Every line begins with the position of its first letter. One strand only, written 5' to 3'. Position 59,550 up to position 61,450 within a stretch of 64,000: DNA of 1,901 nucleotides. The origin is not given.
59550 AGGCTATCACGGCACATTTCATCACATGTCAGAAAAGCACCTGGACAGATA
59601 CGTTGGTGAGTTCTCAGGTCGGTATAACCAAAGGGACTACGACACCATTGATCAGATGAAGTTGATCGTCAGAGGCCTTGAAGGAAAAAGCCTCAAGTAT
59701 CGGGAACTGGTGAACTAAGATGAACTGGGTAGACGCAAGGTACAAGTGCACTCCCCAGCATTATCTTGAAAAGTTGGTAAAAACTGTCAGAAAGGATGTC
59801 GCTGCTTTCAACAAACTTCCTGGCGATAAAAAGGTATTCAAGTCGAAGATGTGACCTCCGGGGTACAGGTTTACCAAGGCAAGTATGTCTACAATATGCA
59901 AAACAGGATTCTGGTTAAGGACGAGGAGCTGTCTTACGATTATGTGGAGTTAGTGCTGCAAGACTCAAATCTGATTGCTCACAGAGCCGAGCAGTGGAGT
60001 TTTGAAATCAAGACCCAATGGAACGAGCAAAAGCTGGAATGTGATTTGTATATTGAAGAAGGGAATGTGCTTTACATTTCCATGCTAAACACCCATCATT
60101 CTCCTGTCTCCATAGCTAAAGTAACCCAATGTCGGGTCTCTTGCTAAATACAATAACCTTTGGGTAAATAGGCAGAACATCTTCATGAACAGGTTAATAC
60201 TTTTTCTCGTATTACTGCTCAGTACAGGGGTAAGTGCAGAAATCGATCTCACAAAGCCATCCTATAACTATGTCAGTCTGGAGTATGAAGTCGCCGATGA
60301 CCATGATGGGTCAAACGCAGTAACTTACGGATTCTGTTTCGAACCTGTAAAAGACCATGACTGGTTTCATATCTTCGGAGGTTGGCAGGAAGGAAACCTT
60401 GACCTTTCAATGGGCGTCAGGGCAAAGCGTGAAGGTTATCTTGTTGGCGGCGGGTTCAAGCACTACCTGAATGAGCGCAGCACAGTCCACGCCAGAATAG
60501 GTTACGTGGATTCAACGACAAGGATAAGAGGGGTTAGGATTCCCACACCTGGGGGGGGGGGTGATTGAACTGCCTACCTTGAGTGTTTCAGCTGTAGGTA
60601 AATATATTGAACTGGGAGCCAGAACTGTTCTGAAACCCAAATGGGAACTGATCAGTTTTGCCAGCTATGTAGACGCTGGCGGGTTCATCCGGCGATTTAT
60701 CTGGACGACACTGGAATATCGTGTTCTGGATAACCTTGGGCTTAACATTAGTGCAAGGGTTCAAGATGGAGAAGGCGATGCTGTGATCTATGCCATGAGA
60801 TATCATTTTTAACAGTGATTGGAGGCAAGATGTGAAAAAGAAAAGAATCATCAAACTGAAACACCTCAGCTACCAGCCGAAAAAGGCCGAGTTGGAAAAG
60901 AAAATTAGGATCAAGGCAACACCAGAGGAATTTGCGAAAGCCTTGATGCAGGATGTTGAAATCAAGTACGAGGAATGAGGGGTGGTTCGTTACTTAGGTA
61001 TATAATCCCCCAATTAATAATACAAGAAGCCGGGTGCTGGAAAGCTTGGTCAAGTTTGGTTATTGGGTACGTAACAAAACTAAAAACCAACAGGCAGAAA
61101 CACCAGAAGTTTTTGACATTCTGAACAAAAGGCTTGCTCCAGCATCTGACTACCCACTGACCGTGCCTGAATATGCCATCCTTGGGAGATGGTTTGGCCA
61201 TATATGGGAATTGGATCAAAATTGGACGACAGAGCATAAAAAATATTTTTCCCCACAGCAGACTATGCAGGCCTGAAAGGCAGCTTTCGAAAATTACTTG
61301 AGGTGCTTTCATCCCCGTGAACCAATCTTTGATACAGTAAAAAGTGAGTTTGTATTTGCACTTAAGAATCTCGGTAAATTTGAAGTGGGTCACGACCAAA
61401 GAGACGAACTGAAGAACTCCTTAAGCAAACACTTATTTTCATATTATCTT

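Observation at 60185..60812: Outer-membrane protein gene interrupted by an 11-G tract: likely slipped-strand phase variation (currently OFF)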

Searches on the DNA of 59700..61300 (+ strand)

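Call 7: search_dna_similar(query=window:59700-61300:+, collection=plasmids, mode=near)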
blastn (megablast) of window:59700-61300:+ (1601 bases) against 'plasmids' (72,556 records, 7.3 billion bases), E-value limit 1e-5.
No match.
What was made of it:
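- Tried and rejected: Megablast of the locus against plasmids found no match (call 7).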

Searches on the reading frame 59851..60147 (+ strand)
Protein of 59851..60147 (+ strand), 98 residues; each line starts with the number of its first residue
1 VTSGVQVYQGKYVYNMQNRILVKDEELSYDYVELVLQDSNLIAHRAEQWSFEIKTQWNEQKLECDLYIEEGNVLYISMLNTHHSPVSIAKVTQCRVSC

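Call 56: search_protein_families(library=pfam, proteins=[window:59851-60147:+], max_evalue=0.001)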
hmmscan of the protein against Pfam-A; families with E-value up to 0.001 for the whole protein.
window:59851-60147:+ (98 aa): 0 families
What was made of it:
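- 59851..60147 (+): 98-aa ORF of unknown function between the transposase and OMP genes, inside the element. No Pfam hit (call 56).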

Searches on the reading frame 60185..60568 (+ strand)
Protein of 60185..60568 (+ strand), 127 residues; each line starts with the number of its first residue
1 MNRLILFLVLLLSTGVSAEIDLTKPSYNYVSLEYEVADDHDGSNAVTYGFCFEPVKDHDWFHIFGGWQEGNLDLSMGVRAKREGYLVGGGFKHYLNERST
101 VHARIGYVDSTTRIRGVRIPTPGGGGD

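Call 13: find_encoding_contigs(protein=window:60185-60568:+, flank=10000)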
Protein window:60185-60568:+ (127 aa): no gene with exactly this product is on record in the collection.

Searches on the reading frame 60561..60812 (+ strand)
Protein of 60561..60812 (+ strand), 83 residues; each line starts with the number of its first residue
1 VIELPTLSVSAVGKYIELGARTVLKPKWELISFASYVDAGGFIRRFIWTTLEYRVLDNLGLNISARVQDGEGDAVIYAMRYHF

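Call 43: find_encoding_contigs(protein=window:60561-60812:+, flank=10000, max_places=10)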
Protein window:60561-60812:+ (83 aa): no gene with exactly this product is on record in the collection.
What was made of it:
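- Tried and rejected: Exact-product look-ups of the window's ORF1 and ORF2 found no contig on record (calls 13, 43), so the source record name was not obtained.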
